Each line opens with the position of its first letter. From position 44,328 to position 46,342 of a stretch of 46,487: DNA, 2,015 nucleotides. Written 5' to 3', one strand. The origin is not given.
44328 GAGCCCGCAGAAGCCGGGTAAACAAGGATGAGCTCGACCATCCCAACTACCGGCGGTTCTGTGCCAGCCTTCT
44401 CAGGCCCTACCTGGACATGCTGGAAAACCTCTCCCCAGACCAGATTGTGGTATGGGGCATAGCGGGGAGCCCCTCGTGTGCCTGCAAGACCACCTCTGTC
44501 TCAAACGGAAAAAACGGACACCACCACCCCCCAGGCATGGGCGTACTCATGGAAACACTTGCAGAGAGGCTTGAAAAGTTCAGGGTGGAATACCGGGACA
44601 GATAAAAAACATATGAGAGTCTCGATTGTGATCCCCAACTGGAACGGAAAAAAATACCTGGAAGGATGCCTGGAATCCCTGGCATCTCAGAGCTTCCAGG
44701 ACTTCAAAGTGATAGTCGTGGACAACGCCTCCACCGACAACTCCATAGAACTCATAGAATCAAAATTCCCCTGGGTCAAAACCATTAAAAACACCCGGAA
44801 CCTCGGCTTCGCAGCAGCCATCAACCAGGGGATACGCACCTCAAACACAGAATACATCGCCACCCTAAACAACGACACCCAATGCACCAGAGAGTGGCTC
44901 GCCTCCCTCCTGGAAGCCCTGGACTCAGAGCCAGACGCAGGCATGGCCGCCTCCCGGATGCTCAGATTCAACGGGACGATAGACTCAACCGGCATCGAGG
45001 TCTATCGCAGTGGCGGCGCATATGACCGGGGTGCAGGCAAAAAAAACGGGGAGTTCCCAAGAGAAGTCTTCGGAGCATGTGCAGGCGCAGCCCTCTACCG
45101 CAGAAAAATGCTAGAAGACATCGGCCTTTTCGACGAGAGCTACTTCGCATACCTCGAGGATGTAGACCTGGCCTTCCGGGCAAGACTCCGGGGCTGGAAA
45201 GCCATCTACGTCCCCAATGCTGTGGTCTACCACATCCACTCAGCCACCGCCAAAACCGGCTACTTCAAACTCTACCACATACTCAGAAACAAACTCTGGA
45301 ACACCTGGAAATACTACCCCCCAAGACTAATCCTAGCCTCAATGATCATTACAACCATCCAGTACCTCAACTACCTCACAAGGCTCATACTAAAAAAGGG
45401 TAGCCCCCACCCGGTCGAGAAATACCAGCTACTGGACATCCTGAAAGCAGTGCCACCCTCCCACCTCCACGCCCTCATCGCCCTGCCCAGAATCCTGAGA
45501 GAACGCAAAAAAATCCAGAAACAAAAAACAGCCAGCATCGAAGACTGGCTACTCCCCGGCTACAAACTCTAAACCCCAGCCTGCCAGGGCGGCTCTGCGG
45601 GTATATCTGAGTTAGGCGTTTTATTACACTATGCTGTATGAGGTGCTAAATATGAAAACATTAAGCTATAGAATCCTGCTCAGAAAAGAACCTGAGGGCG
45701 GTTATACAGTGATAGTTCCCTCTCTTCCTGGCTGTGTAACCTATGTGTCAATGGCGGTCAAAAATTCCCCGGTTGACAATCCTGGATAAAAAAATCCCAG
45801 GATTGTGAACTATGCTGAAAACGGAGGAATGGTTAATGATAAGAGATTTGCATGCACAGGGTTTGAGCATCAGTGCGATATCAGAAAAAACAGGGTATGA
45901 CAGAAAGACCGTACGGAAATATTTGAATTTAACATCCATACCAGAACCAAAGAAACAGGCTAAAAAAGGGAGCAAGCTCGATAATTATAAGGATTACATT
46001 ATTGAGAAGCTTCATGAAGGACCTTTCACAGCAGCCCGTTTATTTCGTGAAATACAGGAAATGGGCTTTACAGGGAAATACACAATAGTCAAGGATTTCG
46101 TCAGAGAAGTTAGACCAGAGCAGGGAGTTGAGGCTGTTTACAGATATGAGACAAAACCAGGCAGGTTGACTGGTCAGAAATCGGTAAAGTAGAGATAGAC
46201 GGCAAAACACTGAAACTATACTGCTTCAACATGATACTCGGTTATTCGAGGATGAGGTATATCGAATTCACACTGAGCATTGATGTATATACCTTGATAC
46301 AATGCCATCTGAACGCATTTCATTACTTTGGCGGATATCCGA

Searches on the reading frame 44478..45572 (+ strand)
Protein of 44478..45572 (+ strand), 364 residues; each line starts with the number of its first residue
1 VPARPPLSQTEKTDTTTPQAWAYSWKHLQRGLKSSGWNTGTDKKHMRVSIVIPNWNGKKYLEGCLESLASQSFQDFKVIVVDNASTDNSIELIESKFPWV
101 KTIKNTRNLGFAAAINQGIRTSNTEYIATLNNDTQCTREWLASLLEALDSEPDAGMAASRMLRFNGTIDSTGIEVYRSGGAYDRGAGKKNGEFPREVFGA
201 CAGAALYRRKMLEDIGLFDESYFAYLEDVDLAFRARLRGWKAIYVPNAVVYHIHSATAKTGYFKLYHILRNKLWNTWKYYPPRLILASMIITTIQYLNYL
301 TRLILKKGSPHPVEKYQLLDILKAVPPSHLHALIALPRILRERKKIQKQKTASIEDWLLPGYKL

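Call 73: find_encoding_contigs(protein=window:44478-45572:+, flank=10000, max_places=6)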
Protein window:44478-45572:+ (364 aa): no gene with exactly this product is on record in the collection.

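Call 75: find_encoding_contigs(protein=window:44613-45572:+, flank=10000, max_places=6)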
Protein window:44613-45572:+ (319 aa): 2 contigs read that carry it; 1 place shown.
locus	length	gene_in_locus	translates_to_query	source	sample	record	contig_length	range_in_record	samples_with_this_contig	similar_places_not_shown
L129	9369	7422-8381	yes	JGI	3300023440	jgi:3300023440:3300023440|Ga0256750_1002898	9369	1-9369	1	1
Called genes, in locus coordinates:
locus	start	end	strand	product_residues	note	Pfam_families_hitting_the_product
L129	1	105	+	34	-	?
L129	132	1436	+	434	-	PF00483:NTP_transferase, PF12804:NTP_transf_3, PF24894:Hexapep_GlmU (faint), PF25084:LbH_EIF2B, PF00132:Hexapep, PF25087:GMPPB_C, PF25084:LbH_EIF2B (weak)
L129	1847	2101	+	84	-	PF01402:RHH_1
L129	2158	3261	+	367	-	PF00091:Tubulin, PF12327:FtsZ_C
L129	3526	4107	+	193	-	-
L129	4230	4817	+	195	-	-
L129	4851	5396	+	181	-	PF13545:HTH_Crp_2 (weak), PF01022:HTH_5 (weak), PF01047:MarR, PF01978:TrmB, PF12802:MarR_2, PF13412:HTH_24, PF24034:DUF7343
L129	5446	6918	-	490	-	PF01663:Phosphodiest (faint), PF01676:Metalloenzyme, PF06415:iPGM_N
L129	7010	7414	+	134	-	PF27735:2-thiour_desulf_put (faint)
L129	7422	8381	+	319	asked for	PF00535:Glycos_transf_2, PF10111:Glyco_tranf_2_2 (faint), PF12804:NTP_transf_3 (weak), PF13641:Glyco_tranf_2_3, PF13632:Glyco_trans_2_3 (weak)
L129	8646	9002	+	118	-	-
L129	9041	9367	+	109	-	?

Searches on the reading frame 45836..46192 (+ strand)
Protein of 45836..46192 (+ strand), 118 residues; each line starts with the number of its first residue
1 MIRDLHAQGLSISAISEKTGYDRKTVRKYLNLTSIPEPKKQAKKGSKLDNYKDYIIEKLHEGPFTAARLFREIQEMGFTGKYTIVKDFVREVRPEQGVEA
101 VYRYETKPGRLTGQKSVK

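Call 100: find_encoding_contigs(protein=window:45836-46192:+, flank=10000, max_places=10)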
Protein window:45836-46192:+ (118 aa): 3 contigs read that carry it; 2 places shown.
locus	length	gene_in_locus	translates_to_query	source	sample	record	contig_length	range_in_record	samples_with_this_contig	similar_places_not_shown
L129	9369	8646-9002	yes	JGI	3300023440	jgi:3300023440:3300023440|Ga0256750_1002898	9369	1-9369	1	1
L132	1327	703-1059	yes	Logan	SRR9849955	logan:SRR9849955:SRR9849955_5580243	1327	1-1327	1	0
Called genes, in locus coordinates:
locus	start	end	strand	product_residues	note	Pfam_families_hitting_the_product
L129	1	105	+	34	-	?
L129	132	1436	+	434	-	PF00483:NTP_transferase, PF12804:NTP_transf_3, PF24894:Hexapep_GlmU (faint), PF25084:LbH_EIF2B, PF00132:Hexapep, PF25087:GMPPB_C, PF25084:LbH_EIF2B (weak)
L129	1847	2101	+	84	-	PF01402:RHH_1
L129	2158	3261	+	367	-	PF00091:Tubulin, PF12327:FtsZ_C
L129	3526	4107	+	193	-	-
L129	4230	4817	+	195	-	-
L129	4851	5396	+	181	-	PF13545:HTH_Crp_2 (weak), PF01022:HTH_5 (weak), PF01047:MarR, PF01978:TrmB, PF12802:MarR_2, PF13412:HTH_24, PF24034:DUF7343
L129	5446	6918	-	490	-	PF01663:Phosphodiest (faint), PF01676:Metalloenzyme, PF06415:iPGM_N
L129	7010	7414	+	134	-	PF27735:2-thiour_desulf_put (faint)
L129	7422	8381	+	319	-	PF00535:Glycos_transf_2, PF10111:Glyco_tranf_2_2 (faint), PF12804:NTP_transf_3 (weak), PF13641:Glyco_tranf_2_3, PF13632:Glyco_trans_2_3 (weak)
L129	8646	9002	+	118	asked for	-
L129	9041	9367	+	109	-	?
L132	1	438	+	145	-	?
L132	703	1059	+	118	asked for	-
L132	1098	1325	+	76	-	?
